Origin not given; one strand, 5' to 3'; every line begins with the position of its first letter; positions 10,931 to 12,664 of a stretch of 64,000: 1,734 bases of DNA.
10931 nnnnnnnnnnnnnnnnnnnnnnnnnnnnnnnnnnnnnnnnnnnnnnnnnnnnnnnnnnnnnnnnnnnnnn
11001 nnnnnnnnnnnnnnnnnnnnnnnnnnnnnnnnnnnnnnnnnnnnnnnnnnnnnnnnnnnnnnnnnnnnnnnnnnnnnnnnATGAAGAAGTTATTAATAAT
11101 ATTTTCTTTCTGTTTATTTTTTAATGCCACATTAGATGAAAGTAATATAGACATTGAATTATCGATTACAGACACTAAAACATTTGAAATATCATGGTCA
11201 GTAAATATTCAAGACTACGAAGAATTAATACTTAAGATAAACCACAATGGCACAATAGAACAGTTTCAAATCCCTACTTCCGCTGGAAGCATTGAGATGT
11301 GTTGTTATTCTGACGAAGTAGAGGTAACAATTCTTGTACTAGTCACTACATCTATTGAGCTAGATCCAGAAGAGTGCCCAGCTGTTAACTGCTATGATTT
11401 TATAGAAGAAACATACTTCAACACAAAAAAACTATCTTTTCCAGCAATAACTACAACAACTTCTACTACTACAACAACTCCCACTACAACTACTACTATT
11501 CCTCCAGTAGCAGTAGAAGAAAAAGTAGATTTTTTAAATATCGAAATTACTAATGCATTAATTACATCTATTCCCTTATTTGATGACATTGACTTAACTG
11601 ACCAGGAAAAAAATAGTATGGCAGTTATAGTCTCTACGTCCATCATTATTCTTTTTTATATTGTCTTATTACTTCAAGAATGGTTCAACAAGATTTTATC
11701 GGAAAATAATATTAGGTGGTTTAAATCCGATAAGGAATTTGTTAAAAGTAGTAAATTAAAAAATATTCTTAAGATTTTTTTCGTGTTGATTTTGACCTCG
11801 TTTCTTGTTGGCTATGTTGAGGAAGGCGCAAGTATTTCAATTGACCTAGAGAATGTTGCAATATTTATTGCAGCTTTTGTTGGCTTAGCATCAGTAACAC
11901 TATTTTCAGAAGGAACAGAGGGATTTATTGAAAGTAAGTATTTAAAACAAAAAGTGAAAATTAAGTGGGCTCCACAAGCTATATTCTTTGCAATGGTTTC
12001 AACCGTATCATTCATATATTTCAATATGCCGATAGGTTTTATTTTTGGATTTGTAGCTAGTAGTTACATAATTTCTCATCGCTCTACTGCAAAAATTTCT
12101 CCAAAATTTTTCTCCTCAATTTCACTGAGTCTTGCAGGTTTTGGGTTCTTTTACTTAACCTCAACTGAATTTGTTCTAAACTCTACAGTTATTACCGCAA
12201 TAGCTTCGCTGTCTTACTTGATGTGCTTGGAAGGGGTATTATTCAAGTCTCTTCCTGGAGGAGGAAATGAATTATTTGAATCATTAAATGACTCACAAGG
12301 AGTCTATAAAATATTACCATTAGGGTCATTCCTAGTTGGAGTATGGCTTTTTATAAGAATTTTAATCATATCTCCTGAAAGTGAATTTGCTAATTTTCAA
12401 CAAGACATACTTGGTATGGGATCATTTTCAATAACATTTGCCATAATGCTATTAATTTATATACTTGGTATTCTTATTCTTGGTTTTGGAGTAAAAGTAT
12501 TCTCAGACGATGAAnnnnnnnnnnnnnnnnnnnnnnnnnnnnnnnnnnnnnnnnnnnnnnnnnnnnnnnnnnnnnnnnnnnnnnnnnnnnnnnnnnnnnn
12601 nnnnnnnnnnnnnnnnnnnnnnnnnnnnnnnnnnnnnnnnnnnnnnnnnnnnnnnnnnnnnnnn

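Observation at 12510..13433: Stalked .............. protease resembles PPEP-1/ATLF-type adhesin-shedding enzymes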

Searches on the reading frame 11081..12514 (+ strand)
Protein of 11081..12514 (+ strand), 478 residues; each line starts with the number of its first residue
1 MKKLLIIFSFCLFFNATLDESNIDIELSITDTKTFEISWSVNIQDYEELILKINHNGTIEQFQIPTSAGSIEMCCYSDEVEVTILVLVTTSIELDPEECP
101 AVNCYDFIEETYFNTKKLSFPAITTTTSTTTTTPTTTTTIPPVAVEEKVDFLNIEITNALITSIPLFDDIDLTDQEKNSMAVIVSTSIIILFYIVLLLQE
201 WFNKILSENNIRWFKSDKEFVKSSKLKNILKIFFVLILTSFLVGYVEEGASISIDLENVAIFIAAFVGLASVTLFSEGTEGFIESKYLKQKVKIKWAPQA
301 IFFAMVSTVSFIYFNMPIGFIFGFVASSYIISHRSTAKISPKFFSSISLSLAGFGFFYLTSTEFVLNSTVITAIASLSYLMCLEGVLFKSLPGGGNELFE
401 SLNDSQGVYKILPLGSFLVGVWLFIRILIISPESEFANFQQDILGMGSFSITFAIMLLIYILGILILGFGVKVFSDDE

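Call 11: search_protein_families(library=pfam, proteins=[window:11081-12514:+], max_evalue=0.01)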
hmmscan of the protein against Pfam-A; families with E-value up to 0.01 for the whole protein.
window:11081-12514:+ (478 aa): 0 families

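Call 64: predict_structure(alignment_id=A5)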
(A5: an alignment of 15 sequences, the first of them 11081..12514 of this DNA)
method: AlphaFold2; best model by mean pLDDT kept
length: 478 residues; sequences in the alignment: 15
mean_pLDDT: 60.4   pTM: 0.45
mean pLDDT of the five models: 60.4, 58.2, 55.8, 53.6, 52.1
residues with pLDDT >= 90: 0; 70-90: 138; 50-70: 217; < 50: 123
segments of 3 or more residues with pLDDT < 50: 1-3, 12-20, 123-172, 174-178, 213-223, 319-333, 391-395, 428-447
pLDDT, mean of each block of 10 residues (from residue 1): 51 38 76 82 76 84 83 81 80 61 60 79 39 35 33 29 32 47 61 65 61 45 58 64 56 58 68 73 71 56 59 53 47 57 74 75 68 67 62 51 71 69 56 42 47 67 74 59
secondary structure, 60 per line:
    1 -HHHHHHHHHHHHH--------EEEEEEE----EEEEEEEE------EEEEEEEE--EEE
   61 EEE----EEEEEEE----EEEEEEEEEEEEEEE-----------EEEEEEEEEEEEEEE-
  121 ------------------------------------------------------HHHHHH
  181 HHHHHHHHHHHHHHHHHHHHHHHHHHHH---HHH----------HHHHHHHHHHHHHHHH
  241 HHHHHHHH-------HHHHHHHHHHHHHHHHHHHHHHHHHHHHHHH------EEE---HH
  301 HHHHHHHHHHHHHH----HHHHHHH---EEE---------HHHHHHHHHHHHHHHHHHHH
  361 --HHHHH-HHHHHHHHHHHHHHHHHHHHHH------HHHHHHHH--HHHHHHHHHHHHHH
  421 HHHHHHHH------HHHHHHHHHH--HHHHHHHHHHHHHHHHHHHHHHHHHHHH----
elements in order: H2-14 E23-29 E34-41 E48-55 E58-63 E68-74 E79-93 E105-119 H175-208 H225-248 H256-286 E293-295 H299-314 H319-325 E329-331 H341-360 H363-367 H369-390 H397-404 H407-428 H435-444 H447-474

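Call 78: find_homologous_proteins(query=window:11081-12514:+, region=170-478)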
Query window:11081-12514:+, residues 170-478 (309 aa): 515 proteins with E <= 0.001 among 4641 candidates; the best 120 are listed.
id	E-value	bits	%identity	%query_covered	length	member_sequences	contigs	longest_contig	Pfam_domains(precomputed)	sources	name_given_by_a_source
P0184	4.7e-186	635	100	100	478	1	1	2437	-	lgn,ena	-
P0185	4.8e-186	635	100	100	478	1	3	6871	-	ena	-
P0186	4.8e-186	635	100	100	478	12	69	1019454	-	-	-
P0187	2.3e-185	633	100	100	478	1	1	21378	-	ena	-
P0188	2.4e-185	633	100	100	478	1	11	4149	-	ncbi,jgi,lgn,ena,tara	tara:strand:- start:78 stop:1514 length:1437 start_codon:yes stop_codon:yes gene_type:complete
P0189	2.4e-185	633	100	100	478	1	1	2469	-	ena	-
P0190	1.2e-184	631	99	100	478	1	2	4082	-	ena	-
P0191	5.0e-183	625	98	100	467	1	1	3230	-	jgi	-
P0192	5.4e-183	625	98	100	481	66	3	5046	-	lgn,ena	-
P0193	1.6e-181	621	97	100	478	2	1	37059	-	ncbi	-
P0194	2.8e-181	620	97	100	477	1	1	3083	-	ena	-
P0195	5.5e-181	619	97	100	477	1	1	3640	-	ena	-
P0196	6.6e-181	618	96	100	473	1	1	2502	-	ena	-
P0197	1.4e-180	617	97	100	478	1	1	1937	-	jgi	-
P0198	3.6e-180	616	96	100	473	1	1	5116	-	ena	-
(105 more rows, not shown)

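Call 84: fold_search(model_id=the predicted structure, library=pdb)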
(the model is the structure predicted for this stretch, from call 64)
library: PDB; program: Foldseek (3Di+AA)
matches with E <= 10: 922; with E <= 0.001: 0
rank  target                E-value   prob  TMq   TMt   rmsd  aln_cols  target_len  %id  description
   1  5kvm_C                8.1e-03  1.00  0.12  0.52   9.2        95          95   15  Extracellular region of mouse GPR56/ADGRG1 in complex with FN3 monobody (released 2016-09-28)
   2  3qwq_B                8.1e-03  1.00  0.14  0.52   5.4       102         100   17  Crystal structure of the extracellular domain of the epidermal growth factor receptor in complex with an adnectin (released 2012-02-01)
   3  5e95_B                1.0e-02  1.00  0.12  0.50   8.0        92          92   17  Crystal Structure of Mb(NS1)/H-Ras Complex (released 2016-11-02)
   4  9iui_B                1.1e-02  1.00  0.12  0.54   9.1        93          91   15  Crystal structure of PSD-95 GK domain in complex with GK_FingR (released 2025-07-23)
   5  9y5y_K                1.4e-02  1.00  0.12  0.52   9.3        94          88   15  Structure of the Omicron Spike RBD bound by the monobody s19382 (local refinement from dimerized Spike protein ECDs) (released 2025-11-12)
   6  4je4_B                1.6e-02  1.00  0.12  0.50   8.3        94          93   16  Crystal Structure of Monobody NSa1/SHP2 N-SH2 Domain Complex (released 2013-08-28)
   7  6byn_M                1.6e-02  1.00  0.12  0.48   9.1        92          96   17  Crystal structure of WDR5-Mb(S4) monobody complex (released 2018-07-04)
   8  9y5y_B                1.7e-02  1.00  0.12  0.52  10.2        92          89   14  Structure of the Omicron Spike RBD bound by the monobody s19382 (local refinement from dimerized Spike protein ECDs) (released 2025-11-12)
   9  5a40_E                1.7e-02  1.00  0.12  0.52  10.2        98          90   16  Crystal structure of a dual topology fluoride ion channel. (released 2015-09-02)
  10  5mtj_B                1.7e-02  1.00  0.12  0.47   8.5        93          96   17  Yes1-SH2 in complex with monobody Mb(Yes_1) (released 2017-04-05)
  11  7t0r_I                1.7e-02  1.00  0.12  0.50   9.0        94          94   16  Crystal structure of the anti-CD4 adnectin 6940_B01 as a complex with the extracellular domains of CD4 and ibalizumab  (released 2022-01-12)
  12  6o02_B                1.7e-02  1.00  0.12  0.48   9.2        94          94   17  Monobody (MC3) bound to tyrosine kinase binding domain of E3 ubiquitin ligase CBL (released 2020-08-19)
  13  3qht_C                1.8e-02  1.00  0.14  0.56   5.8        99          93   15  Crystal Structure of the Monobody ySMB-1 bound to yeast SUMO (released 2011-05-11)
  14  8sso_B                1.8e-02  1.00  0.12  0.52   8.7        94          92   15  AurA bound to danusertib and inhibiting monobody Mb2 (released 2023-09-06)
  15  5v7p_D                1.8e-02  1.00  0.13  0.53   9.3        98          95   14  Atomic structure of the eukaryotic intramembrane Ras methyltransferase ICMT (isoprenylcysteine carboxyl methyltransfer (released 2018-01-17)
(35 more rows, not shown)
